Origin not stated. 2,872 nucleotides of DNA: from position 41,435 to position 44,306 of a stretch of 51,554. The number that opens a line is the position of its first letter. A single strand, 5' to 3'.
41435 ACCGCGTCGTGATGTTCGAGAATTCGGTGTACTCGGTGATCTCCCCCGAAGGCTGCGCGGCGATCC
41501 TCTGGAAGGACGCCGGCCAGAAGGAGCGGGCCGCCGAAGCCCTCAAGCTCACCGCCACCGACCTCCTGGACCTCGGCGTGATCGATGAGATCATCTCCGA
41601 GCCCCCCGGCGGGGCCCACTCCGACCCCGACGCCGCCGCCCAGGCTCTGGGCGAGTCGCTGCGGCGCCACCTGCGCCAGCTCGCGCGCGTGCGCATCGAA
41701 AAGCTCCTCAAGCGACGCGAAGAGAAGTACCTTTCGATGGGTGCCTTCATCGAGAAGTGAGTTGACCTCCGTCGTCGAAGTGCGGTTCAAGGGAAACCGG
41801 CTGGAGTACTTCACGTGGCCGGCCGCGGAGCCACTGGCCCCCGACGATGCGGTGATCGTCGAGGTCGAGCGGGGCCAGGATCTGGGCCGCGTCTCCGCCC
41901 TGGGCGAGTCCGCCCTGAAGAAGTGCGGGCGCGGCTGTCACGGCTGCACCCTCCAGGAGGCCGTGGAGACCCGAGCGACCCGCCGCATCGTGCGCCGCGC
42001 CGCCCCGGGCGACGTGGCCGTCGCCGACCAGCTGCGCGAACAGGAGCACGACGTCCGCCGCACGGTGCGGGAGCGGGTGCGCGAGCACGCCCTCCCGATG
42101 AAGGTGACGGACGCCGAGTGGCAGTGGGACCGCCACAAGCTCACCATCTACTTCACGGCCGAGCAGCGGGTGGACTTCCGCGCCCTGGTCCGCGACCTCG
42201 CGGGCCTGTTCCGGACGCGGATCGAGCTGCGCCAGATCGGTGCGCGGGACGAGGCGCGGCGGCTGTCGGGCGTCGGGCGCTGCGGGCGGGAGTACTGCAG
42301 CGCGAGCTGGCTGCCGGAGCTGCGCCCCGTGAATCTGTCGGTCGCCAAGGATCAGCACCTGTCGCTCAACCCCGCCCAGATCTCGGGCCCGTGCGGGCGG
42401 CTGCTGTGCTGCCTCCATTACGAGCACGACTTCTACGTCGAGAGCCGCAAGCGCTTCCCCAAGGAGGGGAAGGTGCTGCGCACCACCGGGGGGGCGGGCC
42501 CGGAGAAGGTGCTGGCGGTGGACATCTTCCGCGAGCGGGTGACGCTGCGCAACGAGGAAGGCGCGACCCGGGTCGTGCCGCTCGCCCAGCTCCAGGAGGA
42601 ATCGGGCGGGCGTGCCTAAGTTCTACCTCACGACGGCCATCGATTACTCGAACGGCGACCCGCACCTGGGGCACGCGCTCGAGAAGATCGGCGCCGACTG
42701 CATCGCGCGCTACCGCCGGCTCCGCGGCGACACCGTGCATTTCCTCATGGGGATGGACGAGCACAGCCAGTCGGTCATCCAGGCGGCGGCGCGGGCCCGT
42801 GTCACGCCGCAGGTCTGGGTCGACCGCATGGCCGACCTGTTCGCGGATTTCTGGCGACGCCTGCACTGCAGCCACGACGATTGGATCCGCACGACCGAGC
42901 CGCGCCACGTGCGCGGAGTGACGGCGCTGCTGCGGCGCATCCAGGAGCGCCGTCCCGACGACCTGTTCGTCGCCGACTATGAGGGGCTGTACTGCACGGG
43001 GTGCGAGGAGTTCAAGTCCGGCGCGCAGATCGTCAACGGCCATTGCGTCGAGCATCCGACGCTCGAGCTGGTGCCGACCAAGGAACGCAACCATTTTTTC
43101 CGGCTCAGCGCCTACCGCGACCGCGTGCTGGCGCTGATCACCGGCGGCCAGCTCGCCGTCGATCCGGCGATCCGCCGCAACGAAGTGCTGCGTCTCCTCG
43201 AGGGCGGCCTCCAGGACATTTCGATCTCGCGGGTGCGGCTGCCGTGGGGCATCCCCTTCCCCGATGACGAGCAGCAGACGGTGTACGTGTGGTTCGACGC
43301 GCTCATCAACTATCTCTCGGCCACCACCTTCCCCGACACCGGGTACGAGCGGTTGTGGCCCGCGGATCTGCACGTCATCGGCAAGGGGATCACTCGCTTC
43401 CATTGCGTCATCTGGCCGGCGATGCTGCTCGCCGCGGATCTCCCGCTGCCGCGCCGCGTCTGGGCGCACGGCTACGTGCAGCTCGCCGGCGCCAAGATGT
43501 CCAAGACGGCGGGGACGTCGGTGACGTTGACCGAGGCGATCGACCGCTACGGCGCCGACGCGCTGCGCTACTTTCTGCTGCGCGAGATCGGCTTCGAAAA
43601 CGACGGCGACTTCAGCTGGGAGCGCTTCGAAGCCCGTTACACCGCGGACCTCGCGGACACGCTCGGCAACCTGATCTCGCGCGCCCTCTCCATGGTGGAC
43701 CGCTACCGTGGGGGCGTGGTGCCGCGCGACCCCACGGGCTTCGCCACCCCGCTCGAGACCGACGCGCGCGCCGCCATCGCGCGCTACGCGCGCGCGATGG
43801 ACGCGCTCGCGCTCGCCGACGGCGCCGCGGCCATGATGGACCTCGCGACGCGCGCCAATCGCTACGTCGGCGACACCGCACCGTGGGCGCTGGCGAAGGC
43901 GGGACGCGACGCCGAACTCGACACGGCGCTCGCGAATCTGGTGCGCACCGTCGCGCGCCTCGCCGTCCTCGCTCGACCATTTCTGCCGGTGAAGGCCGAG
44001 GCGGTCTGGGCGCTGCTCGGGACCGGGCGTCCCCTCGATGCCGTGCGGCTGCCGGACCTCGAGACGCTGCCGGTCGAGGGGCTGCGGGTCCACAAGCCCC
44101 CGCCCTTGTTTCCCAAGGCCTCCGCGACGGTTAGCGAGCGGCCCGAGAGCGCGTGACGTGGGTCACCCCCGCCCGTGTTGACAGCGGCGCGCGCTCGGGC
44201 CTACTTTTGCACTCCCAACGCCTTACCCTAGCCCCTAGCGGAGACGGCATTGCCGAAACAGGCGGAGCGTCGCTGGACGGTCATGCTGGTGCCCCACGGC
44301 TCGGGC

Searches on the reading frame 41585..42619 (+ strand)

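Call 82: search_protein_families(library=pfam, proteins=[window:41585-42619:+], max_evalue=0.0001)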
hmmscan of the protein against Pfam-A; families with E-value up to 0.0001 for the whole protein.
window:41585-42619:+ (344 aa): 1 family
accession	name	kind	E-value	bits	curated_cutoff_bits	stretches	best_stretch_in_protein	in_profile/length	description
PF04468.17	PSP1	-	9.6e-32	109.6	27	1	134-218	2-86/86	PSP1 C-terminal conserved region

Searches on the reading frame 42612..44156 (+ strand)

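Call 82: search_protein_families(library=pfam, proteins=[window:42612-44156:+], max_evalue=0.0001)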
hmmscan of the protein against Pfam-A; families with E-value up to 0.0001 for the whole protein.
window:42612-44156:+ (514 aa): 4 families
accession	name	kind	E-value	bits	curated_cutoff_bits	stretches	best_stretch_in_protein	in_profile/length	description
PF09334.17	tRNA-synt_1g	-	6.9e-92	308.6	20.1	2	157-358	180-390/391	tRNA synthetases class I (M)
PF00133.28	tRNA-synt_1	-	1.8e-19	70.2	22.7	2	2-55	23-76/414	tRNA synthetases class I (I, L, M and V)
PF01406.26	tRNA-synt_1e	-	1e-09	38.6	27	0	282-335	239-292/301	tRNA synthetases class I (C) catalytic domain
PF19303.5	Anticodon_3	-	1.4e-08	35.2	23.5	1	381-502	14-134/152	Anticodon binding domain of methionyl tRNA ligase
